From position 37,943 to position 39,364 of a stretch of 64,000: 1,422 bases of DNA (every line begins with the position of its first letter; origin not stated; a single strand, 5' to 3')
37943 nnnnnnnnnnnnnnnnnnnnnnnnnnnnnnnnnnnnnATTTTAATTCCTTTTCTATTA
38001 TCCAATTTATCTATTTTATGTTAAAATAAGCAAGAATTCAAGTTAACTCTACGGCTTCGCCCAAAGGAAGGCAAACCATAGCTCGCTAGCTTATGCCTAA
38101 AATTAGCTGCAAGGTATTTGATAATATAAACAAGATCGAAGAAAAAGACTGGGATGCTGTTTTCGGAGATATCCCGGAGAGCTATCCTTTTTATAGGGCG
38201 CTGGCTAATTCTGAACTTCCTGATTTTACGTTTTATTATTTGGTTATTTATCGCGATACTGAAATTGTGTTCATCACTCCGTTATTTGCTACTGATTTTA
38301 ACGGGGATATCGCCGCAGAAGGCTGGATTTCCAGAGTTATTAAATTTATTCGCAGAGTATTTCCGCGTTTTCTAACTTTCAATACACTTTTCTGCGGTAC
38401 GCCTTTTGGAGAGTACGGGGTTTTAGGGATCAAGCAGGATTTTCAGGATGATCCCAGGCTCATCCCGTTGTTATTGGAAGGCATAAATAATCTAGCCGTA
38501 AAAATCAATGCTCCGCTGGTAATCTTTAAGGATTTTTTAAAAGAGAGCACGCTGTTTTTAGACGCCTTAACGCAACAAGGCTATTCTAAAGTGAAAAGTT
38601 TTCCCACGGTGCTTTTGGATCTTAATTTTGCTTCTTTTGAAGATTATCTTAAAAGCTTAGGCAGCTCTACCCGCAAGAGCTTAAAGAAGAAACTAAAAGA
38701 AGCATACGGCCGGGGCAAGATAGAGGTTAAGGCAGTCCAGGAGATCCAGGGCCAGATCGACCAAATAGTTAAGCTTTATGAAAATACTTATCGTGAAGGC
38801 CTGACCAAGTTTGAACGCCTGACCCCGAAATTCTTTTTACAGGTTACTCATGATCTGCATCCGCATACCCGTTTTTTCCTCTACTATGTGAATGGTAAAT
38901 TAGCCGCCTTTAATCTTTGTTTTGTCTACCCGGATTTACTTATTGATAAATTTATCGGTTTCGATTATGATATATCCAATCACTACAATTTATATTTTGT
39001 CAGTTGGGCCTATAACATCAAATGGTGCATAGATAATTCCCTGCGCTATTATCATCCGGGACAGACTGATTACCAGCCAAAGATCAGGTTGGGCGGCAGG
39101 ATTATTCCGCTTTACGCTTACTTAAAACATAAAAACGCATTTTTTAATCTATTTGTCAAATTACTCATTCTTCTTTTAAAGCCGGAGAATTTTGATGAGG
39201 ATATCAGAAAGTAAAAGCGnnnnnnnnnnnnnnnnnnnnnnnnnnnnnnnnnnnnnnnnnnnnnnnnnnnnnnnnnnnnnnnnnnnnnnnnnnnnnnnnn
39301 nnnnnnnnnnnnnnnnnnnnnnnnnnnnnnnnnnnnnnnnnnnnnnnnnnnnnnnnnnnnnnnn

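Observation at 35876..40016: Candidate aminosugar-lipid modification cluster: ArnB-like aminotransferase, esterase, FemAB-like acyltransferase and a paired 4-TM ArnE/ArnF-like flippase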

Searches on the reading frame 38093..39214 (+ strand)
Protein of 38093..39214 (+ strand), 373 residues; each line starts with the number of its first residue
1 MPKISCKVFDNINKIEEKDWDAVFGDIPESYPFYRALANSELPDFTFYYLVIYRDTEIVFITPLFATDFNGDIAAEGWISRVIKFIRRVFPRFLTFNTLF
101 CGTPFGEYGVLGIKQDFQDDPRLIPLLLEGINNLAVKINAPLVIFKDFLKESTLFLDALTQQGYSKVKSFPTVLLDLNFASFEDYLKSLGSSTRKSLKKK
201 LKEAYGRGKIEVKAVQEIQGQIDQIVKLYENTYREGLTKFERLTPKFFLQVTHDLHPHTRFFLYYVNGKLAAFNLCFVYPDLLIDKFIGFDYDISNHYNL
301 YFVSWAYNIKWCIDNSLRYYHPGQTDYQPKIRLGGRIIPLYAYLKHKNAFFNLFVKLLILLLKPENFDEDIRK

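Call 3: search_protein_families(library=pfam, proteins=[window:38093-39214:+], max_evalue=0.01)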
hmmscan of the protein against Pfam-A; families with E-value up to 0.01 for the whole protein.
window:38093-39214:+ (373 aa): 2 families
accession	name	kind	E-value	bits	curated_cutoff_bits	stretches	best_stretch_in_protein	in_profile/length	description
PF04339.18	FemAB_like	-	1.7e-15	57.5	27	1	12-324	2-313/369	Peptidogalycan biosysnthesis/recognition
PF13480.13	Acetyltransf_6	-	3.7e-11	43.8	22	1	191-327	1-139/143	Acetyltransferase (GNAT) domain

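Call 4: search_protein_families(library=ncbifam, proteins=[window:38093-39214:+], max_evalue=0.01)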
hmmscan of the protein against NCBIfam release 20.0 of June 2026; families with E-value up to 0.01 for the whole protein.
window:38093-39214:+ (373 aa): 0 families

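Call 5: find_homologous_proteins(query=window:38093-39214:+)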
Query window:38093-39214:+ (373 aa): 294 proteins with E <= 0.001 among 3693 candidates; the best 120 are listed.
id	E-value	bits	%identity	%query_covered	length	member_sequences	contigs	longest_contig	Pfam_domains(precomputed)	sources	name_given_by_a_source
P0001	1.9e-252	855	100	100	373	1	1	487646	PF13480.14,PF04339.19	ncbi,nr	ncbi:MAG: GNAT family N-acetyltransferase [Candidatus Omnitrophica bacterium]|nr:GNAT family N-acety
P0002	4.5e-223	759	88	100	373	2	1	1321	PF13480.14,PF04339.19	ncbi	-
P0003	1.1e-220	751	88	100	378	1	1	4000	PF13480.14,PF04339.19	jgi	-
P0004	7.0e-220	748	87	100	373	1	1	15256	PF13480.14,PF04339.19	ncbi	-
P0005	2.7e-218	743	86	100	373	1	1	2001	PF13480.14,PF04339.19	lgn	-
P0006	3.0e-216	736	86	100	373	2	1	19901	PF13480.14,PF04339.19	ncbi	-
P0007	5.0e-216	735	85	100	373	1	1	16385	PF13480.14,PF04339.19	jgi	-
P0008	6.2e-216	735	86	100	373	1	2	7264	PF13480.14,PF04339.19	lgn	-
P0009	2.6e-211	720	84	99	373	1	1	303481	PF13480.14,PF04339.19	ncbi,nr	ncbi:MAG: GNAT family N-acetyltransferase [Candidatus Omnitrophica bacterium]|nr:GNAT family N-acety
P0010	1.5e-208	711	84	100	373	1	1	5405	PF13480.14,PF04339.19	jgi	-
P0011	1.1e-207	708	82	100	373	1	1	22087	PF13480.14,PF04339.19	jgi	-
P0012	2.5e-202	690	80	100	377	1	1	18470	PF13480.14,PF04339.19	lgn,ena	-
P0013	1.0e-195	669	76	100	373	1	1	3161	PF13480.14,PF04339.19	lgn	-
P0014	7.3e-195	666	78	100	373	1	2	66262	PF13480.14,PF04339.19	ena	-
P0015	1.6e-194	665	76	100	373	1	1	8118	PF13480.14,PF04339.19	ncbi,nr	ncbi:MAG: GNAT family N-acetyltransferase [Candidatus Omnitrophica bacterium]|nr:GNAT family N-acety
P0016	4.6e-193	660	77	100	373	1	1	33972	PF13480.14,PF04339.19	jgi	-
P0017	7.2e-193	659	77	100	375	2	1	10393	PF13480.14,PF04339.19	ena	-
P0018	1.9e-192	658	76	100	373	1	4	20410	PF13480.14,PF04339.19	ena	-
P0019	1.9e-190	651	75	100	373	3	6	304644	PF13480.14,PF04339.19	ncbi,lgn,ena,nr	ncbi:MAG: GNAT family N-acetyltransferase [Candidatus Omnitrophica bacterium]|nr:GNAT family N-acety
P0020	2.3e-189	648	75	100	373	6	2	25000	PF13480.14,PF04339.19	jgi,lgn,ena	-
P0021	4.6e-189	647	74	100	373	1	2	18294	PF13480.14,PF04339.19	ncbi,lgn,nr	ncbi:MAG: GNAT family N-acetyltransferase [Candidatus Omnitrophica bacterium]|nr:GNAT family N-acety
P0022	2.2e-188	644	76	100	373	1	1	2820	PF13480.14,PF04339.19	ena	-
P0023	4.4e-188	644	74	100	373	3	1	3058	PF13480.14,PF04339.19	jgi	jgi:hypothetical protein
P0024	4.4e-187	640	75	100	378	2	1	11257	PF13480.14,PF04339.19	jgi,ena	-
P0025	2.2e-186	638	74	100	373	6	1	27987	PF13480.14,PF04339.19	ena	-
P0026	2.1e-185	635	74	100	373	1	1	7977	PF13480.14,PF04339.19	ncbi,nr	ncbi:MAG: GNAT family N-acetyltransferase [Candidatus Omnitrophica bacterium]|nr:GNAT family N-acety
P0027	3.4e-185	634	74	100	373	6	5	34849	PF13480.14,PF04339.19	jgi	-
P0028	7.8e-185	633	73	100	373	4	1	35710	PF13480.14,PF04339.19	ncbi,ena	-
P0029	8.1e-185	633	73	100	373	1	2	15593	PF13480.14,PF04339.19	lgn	-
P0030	1.8e-184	632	73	100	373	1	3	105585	PF13480.14,PF04339.19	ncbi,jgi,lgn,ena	-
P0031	8.1e-184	629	74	100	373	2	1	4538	PF13480.14,PF04339.19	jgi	-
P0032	8.9e-184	629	73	99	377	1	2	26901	PF13480.14,PF04339.19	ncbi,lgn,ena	-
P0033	9.8e-184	629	73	100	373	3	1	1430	PF13480.14,PF04339.19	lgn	-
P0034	1.0e-183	629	73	100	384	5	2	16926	PF13480.14,PF04339.19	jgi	-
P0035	1.6e-183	628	72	100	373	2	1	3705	PF13480.14,PF04339.19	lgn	-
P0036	6.9e-183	626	73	100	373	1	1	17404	PF13480.14,PF04339.19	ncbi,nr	ncbi:MAG: GNAT family N-acetyltransferase [Candidatus Omnitrophota bacterium]|nr:GNAT family N-acety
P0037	3.2e-182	624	73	100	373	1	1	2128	PF13480.14,PF04339.19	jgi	-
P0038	4.2e-182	624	72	100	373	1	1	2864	PF13480.14,PF04339.19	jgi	jgi:hypothetical protein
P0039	6.6e-182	623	72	100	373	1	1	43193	PF13480.14,PF04339.19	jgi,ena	-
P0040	1.8e-180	618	72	100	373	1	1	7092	PF13480.14,PF04339.19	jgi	-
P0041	3.8e-180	617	71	100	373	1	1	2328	PF13480.14,PF04339.19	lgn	-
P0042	5.1e-180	617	72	100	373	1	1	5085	PF13480.14,PF04339.19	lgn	-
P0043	1.6e-179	615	71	100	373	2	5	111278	PF13480.14,PF04339.19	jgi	-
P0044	1.7e-178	612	70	100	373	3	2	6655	PF13480.14,PF04339.19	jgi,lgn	-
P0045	1.5e-177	609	71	100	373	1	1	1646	PF13480.14,PF04339.19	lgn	-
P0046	1.3e-175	602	70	100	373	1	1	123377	PF13480.14,PF04339.19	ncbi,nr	ncbi:MAG: GNAT family N-acetyltransferase [Candidatus Omnitrophica bacterium]|nr:GNAT family N-acety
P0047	2.3e-174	598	70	99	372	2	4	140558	PF13480.14,PF04339.19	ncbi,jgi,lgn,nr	ncbi:MAG: GNAT family N-acetyltransferase [Candidatus Omnitrophica bacterium]|jgi:predicted N-acyltr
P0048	5.3e-174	597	69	100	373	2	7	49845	PF13480.14,PF04339.19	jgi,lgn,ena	jgi:hypothetical protein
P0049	1.4e-173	596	68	100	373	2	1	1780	PF13480.14,PF04339.19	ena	-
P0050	4.5e-173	594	68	100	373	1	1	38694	PF13480.14,PF04339.19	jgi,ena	-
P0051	5.6e-173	594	69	100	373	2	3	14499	PF13480.14,PF04339.19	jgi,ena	jgi:predicted N-acyltransferase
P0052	9.4e-173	593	69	100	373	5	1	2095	PF13480.14,PF04339.19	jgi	-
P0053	2.0e-172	592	68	100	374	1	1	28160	PF13480.14,PF04339.19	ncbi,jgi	jgi:predicted N-acyltransferase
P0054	1.7e-171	589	70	100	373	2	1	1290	PF13480.14,PF04339.19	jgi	-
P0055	5.5e-171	587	67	100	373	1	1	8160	PF13480.14,PF04339.19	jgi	-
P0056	5.6e-171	587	68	100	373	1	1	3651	PF13480.14,PF04339.19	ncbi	-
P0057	1.2e-170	586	68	100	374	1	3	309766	PF13480.14,PF04339.19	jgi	jgi:predicted N-acyltransferase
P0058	5.6e-170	584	70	99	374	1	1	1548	PF13480.14,PF04339.19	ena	-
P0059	7.1e-170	584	78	88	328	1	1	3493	PF13480.14,PF04339.19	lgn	-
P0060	1.5e-169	583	67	100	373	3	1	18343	PF13480.14,PF04339.19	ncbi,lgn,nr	ncbi:MAG: GNAT family N-acetyltransferase [Candidatus Omnitrophica bacterium]|nr:GNAT family N-acety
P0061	3.1e-169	581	67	100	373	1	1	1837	PF13480.14,PF04339.19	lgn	-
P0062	3.1e-168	578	68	100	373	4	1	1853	PF13480.14,PF04339.19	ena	-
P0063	7.8e-168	577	68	100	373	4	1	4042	PF13480.14,PF04339.19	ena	-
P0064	5.0e-167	574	67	99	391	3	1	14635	PF13480.14,PF04339.19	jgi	-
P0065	2.3e-166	572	68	98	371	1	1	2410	PF13480.14,PF04339.19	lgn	-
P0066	4.8e-166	571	66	100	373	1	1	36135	PF13480.14,PF04339.19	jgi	jgi:predicted N-acyltransferase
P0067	1.0e-165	570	67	100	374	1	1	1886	PF13480.14,PF04339.19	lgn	-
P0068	5.7e-165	567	67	100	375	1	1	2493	PF13480.14,PF04339.19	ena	-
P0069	2.3e-164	565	66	100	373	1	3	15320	PF13480.14,PF04339.19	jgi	-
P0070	2.4e-164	565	65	100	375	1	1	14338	PF13480.14,PF04339.19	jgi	-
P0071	3.7e-164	565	66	100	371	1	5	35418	PF13480.14,PF04339.19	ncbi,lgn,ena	-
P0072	5.1e-163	561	65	100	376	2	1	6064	PF13480.14,PF04339.19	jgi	-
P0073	1.2e-162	560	65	100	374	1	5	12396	PF13480.14,PF04339.19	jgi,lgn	-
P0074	6.3e-162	557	64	100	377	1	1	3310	PF13480.14,PF04339.19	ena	-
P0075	7.8e-162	557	65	100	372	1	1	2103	PF13480.14,PF04339.19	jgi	-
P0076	9.3e-162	557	64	100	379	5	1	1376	PF13480.14,PF04339.19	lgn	-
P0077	9.3e-162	557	65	100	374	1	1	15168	PF13480.14,PF04339.19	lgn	-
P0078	1.5e-161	556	65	100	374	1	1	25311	PF13480.14,PF04339.19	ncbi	ncbi:MAG: GNAT family N-acetyltransferase [Candidatus Omnitrophota bacterium]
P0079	5.5e-161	554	66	99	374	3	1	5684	PF13480.14,PF04339.19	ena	-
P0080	9.1e-161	554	86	76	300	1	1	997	PF04339.19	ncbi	-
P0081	1.3e-160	553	65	100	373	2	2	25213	PF13480.14,PF04339.19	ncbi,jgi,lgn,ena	-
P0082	7.0e-160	551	63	100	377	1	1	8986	PF13480.14,PF04339.19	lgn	-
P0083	1.1e-159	550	66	99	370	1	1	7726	PF13480.14,PF04339.19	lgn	-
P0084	1.4e-159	550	65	99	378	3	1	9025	PF13480.14,PF04339.19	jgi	-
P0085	1.9e-158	546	63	100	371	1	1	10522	PF13480.14,PF04339.19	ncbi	-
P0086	5.4e-158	544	64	100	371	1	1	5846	PF13480.14,PF04339.19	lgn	-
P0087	2.9e-157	542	66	100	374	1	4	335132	PF13480.14,PF04339.19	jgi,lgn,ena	-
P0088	3.8e-157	542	65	100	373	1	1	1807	PF13480.14,PF04339.19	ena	-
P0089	2.5e-155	536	69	90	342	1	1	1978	PF13480.14,PF04339.19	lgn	-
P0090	4.1e-155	535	60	100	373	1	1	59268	PF13480.14,PF04339.19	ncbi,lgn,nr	ncbi:MAG: GNAT family N-acetyltransferase [Candidatus Omnitrophica bacterium]|nr:GNAT family N-acety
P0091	4.2e-154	532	63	98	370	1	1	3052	PF13480.14,PF04339.19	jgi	jgi:predicted N-acyltransferase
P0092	9.5e-154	530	61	100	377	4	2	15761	PF13480.14,PF04339.19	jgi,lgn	-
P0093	2.6e-153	529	60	100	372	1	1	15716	PF13480.14,PF04339.19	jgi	jgi:predicted N-acyltransferase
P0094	2.3e-149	516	60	100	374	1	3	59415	PF13480.14,PF04339.19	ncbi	-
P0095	2.5e-149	516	63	99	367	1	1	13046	PF13480.14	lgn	-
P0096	8.6e-148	511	73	83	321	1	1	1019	PF13480.14,PF04339.19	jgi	jgi:predicted N-acyltransferase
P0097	2.9e-147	509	58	100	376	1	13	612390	PF13480.14,PF04339.19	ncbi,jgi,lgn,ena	-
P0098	2.6e-146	506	59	98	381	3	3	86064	PF13480.14,PF04339.19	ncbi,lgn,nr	ncbi:MAG: GNAT family N-acetyltransferase [Candidatus Omnitrophica bacterium]|nr:GNAT family N-acety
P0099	2.2e-144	500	59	100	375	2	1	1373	PF13480.14,PF04339.19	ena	-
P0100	6.5e-144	498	61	98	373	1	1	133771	PF13480.14,PF04339.19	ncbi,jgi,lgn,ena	ncbi:MAG: GNAT family N-acetyltransferase [Candidatus Omnitrophota bacterium]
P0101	8.9e-144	498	58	100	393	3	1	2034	PF13480.14,PF04339.19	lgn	-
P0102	2.1e-143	496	58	100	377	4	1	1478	PF13480.14,PF04339.19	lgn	-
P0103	9.8e-143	494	58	100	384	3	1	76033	PF13480.14,PF04339.19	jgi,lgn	-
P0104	2.6e-142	493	57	100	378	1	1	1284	PF13480.14,PF04339.19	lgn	-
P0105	3.0e-142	493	58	100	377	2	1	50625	PF13480.14,PF04339.19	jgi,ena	-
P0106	4.6e-142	492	57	100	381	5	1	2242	PF13480.14,PF04339.19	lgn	-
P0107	5.4e-142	492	58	100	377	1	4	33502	PF13480.14,PF04339.19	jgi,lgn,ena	jgi:predicted N-acyltransferase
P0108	1.7e-141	490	58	100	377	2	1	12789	PF13480.14,PF04339.19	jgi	-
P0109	1.5e-140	487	58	98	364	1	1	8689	PF13480.14,PF04339.19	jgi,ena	-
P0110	1.8e-140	487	56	100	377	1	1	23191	PF13480.14,PF04339.19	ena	-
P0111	6.6e-140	485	57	100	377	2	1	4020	PF13480.14,PF04339.19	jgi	-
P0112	7.4e-140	485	58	100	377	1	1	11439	PF13480.14,PF04339.19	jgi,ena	-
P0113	2.0e-139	483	68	83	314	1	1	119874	PF13480.14,PF04339.19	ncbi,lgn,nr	ncbi:MAG: GNAT family N-acetyltransferase [Candidatus Omnitrophica bacterium]|nr:GNAT family N-acety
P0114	2.6e-139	483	56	100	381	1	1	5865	PF13480.14,PF04339.19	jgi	jgi:predicted N-acyltransferase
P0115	5.2e-139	482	56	100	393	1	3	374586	PF13480.14,PF04339.19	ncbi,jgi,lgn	jgi:predicted N-acyltransferase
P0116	9.3e-139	481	57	100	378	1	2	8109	PF13480.14,PF04339.19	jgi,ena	-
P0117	1.5e-138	480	57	100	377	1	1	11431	PF13480.14,PF04339.19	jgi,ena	-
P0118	1.5e-138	480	57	100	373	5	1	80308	PF13480.14,PF04339.19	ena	-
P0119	1.6e-138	480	55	100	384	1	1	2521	PF13480.14,PF04339.19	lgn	-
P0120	2.2e-138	480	57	100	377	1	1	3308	PF13480.14,PF04339.19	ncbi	-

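Call 8: find_encoding_contigs(protein=P0097, flank=10000, max_places=2)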
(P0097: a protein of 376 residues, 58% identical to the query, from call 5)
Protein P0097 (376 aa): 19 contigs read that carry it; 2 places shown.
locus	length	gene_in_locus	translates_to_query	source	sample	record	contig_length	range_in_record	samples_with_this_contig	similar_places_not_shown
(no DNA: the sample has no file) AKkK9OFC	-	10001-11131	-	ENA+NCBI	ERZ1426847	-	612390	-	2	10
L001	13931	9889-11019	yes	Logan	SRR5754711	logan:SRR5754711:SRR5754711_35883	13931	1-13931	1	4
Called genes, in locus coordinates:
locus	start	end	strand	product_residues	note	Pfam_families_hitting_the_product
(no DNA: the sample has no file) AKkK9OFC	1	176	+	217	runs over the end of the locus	-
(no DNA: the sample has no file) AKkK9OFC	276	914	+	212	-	PF00702:Hydrolase, PF08282:Hydrolase_3 (faint), PF12710:HAD (weak), PF13419:HAD_2, PF13242:Hydrolase_like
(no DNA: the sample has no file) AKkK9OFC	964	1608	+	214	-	PF03783:CsgG (faint)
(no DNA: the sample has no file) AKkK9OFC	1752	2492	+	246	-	PF02535:Zip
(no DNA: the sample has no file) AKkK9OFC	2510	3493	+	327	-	PF02568:ThiI, PF03054:tRNA_Me_trans (faint), PF18297:NFACT-R_2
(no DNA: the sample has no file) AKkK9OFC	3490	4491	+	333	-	PF04055:Radical_SAM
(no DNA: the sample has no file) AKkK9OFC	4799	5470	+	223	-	PF06888:Put_Phosphatase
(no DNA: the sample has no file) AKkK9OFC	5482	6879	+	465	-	PF00202:Aminotran_3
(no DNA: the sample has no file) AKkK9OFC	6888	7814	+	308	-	PF00491:Arginase (faint)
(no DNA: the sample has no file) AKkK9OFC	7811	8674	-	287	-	PF12146:Hydrolase_4, PF00561:Abhydrolase_1, PF12697:Abhydrolase_6 (weak)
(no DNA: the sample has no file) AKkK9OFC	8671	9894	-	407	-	PF01041:DegT_DnrJ_EryC1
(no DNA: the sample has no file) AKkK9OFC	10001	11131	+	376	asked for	PF04339:FemAB_like, PF13480:Acetyltransf_6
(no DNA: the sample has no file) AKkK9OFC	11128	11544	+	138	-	PF00892:EamA (weak)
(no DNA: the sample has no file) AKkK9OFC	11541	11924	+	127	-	PF00892:EamA (weak), PF10639:TMEM234 (weak)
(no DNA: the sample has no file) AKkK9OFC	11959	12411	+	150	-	PF02082:Rrf2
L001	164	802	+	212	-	PF00702:Hydrolase, PF08282:Hydrolase_3 (faint), PF12710:HAD (weak), PF13419:HAD_2, PF13242:Hydrolase_like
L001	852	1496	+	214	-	PF03783:CsgG (faint)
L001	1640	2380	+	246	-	PF02535:Zip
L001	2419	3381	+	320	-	PF02568:ThiI (weak), PF18297:NFACT-R_2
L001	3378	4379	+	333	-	PF04055:Radical_SAM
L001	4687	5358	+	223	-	PF06888:Put_Phosphatase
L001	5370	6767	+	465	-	PF00202:Aminotran_3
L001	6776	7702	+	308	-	PF00491:Arginase (faint)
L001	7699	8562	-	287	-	PF12146:Hydrolase_4, PF00561:Abhydrolase_1, PF12697:Abhydrolase_6 (weak)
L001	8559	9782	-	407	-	PF01041:DegT_DnrJ_EryC1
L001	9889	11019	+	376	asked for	PF04339:FemAB_like, PF13480:Acetyltransf_6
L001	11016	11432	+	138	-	PF00892:EamA (weak)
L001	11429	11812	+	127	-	PF00892:EamA (weak), PF10639:TMEM234 (weak)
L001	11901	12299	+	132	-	PF02082:Rrf2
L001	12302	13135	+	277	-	PF00037:Fer4 (weak), PF12837:Fer4_6 (weak), PF13237:Fer4_10, PF25160:LdpA_Fe-S-bd (faint), PF12838:Fer4_7 (weak), PF13187:Fer4_9 (weak), PF13484:Fer4_16 (faint), PF27217:AF_0155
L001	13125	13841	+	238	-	PF01966:HD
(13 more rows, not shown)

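Call 9: find_encoding_contigs(protein=P0115, flank=10000, max_places=2)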
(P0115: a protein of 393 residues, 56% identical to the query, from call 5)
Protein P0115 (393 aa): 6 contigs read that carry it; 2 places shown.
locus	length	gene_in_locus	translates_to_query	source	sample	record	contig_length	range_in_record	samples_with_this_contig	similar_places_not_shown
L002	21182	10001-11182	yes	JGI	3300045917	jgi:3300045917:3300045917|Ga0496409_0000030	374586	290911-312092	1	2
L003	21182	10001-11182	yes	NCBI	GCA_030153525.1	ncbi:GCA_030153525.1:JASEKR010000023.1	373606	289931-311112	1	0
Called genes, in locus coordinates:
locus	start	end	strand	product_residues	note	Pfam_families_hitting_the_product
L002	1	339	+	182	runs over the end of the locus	-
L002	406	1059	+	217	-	PF00702:Hydrolase, PF08282:Hydrolase_3 (faint), PF12710:HAD (weak), PF13419:HAD_2, PF13242:Hydrolase_like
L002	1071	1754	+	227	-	PF03783:CsgG (faint)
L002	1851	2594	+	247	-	PF02535:Zip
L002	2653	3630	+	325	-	PF02568:ThiI, PF03054:tRNA_Me_trans (faint), PF18297:NFACT-R_2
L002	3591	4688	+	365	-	PF04055:Radical_SAM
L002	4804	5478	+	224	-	PF00702:Hydrolase (weak), PF06888:Put_Phosphatase, PF12710:HAD (weak)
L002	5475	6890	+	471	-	PF00202:Aminotran_3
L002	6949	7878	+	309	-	PF00491:Arginase (faint)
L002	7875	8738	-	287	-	PF12146:Hydrolase_4, PF00561:Abhydrolase_1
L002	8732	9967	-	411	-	PF01041:DegT_DnrJ_EryC1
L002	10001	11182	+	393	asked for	PF04339:FemAB_like, PF13480:Acetyltransf_6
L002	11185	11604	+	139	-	PF00892:EamA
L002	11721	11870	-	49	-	-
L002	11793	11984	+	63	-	PF00892:EamA (weak)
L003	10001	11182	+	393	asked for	PF04339:FemAB_like, PF13480:Acetyltransf_6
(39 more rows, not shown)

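Call 10: find_encoding_contigs(protein=P0057, flank=10000, max_places=2)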
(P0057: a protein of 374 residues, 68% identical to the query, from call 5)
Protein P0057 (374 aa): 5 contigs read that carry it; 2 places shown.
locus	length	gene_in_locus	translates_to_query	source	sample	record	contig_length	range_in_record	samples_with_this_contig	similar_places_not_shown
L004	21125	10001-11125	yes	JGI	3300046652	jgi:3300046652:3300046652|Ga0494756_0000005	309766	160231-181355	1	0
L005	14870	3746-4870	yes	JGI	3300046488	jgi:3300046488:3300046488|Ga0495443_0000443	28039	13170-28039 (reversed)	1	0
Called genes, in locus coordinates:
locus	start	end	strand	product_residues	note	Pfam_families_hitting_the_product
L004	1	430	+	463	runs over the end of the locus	PF02040:ArsB, PF03600:CitMHS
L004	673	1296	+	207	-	-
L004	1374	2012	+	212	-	PF00702:Hydrolase, PF08282:Hydrolase_3 (faint), PF12710:HAD, PF13419:HAD_2, PF13242:Hydrolase_like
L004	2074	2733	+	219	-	-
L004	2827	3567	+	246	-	PF02535:Zip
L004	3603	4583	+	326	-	PF02568:ThiI, PF03054:tRNA_Me_trans (faint), PF18297:NFACT-R_2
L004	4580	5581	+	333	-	PF04055:Radical_SAM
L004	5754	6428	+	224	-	PF06888:Put_Phosphatase, PF12710:HAD (weak)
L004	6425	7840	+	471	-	PF00202:Aminotran_3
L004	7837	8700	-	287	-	PF12146:Hydrolase_4, PF00561:Abhydrolase_1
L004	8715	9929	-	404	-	PF01041:DegT_DnrJ_EryC1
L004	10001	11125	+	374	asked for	PF04339:FemAB_like, PF13480:Acetyltransf_6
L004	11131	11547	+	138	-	PF00892:EamA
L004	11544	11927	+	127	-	PF00892:EamA (weak), PF10639:TMEM234 (weak)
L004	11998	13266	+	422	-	PF00939:Na_sulph_symp, PF02040:ArsB, PF06808:DctM (weak), PF03600:CitMHS, PF06808:DctM (weak), PF00939:Na_sulph_symp, PF03600:CitMHS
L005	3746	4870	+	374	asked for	PF04339:FemAB_like, PF13480:Acetyltransf_6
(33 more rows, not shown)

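Call 16: search_solved_structures(query=window:38093-39214:+, max_evalue=1)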
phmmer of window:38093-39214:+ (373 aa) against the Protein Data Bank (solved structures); distinct sequences matched with E-value up to 1: 8.
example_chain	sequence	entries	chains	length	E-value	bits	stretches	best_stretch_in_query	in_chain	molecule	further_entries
3id6_A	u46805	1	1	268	0.12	14.9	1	163-236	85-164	Pre mRNA splicing protein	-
3id5_A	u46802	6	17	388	0.23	14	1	168-236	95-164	Pre mRNA splicing protein | C/D box methylation guide ribonucleoprotein complex aNOP56 subunit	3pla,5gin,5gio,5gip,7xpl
5jpq_S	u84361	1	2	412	0.26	13.9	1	168-236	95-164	Pre mRNA splicing protein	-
1gbg_A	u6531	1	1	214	0.45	13.1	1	285-325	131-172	(1,3-1,4)-BETA-D-GLUCAN 4 GLUCANOHYDROLASE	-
3d6e_A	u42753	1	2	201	0.46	13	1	285-325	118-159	Beta-glucanase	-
4zza_A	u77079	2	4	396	0.74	12.4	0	83-137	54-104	Sugar binding protein of ABC transporter system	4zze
4zs9_A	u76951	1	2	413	0.79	12.3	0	83-137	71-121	Sugar binding protein of ABC transporter system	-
3o5s_A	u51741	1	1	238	0.84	12.2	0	285-326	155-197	Beta-glucanase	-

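Call 23: search_protein_representatives(protein=window:38093-39214:+)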
Query: 373 residues. Proteins with E-value up to 0.001 (for the whole library): 2456; up to 1e-10: 1100; up to 1e-30: 182. The best 150 are listed.
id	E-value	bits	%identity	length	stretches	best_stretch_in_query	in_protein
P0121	1.0e-138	479.3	57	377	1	1-372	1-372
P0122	2.2e-90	320.3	41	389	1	8-364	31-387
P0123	1.6e-82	294.3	38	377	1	8-373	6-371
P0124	4.8e-73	263.2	36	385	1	4-372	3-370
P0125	1.2e-72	261.8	36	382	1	2-372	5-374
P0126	1.5e-70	255.0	34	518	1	12-371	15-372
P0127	2.7e-70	254.1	46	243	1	143-370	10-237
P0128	5.3e-68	246.6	37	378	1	4-368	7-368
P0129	2.0e-67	244.7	35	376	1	5-363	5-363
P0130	2.1e-67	244.6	34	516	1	9-372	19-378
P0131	5.1e-67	243.3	37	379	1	6-369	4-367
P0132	1.2e-66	242.1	35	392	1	3-369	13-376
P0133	1.3e-64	235.4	35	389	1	7-373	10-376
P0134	1.5e-64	235.2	34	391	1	3-369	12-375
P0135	2.1e-64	234.7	33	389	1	6-370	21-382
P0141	1.6e-58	215.4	37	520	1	9-351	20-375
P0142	3.0e-56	207.9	33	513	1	11-356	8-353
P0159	7.5e-48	180.2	29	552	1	20-372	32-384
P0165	1.1e-46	176.4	34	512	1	34-366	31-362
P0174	1.6e-44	169.3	28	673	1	4-355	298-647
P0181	4.8e-44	167.7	30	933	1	6-364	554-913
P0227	1.1e-36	143.5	29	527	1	5-360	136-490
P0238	6.0e-35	137.8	26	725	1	3-358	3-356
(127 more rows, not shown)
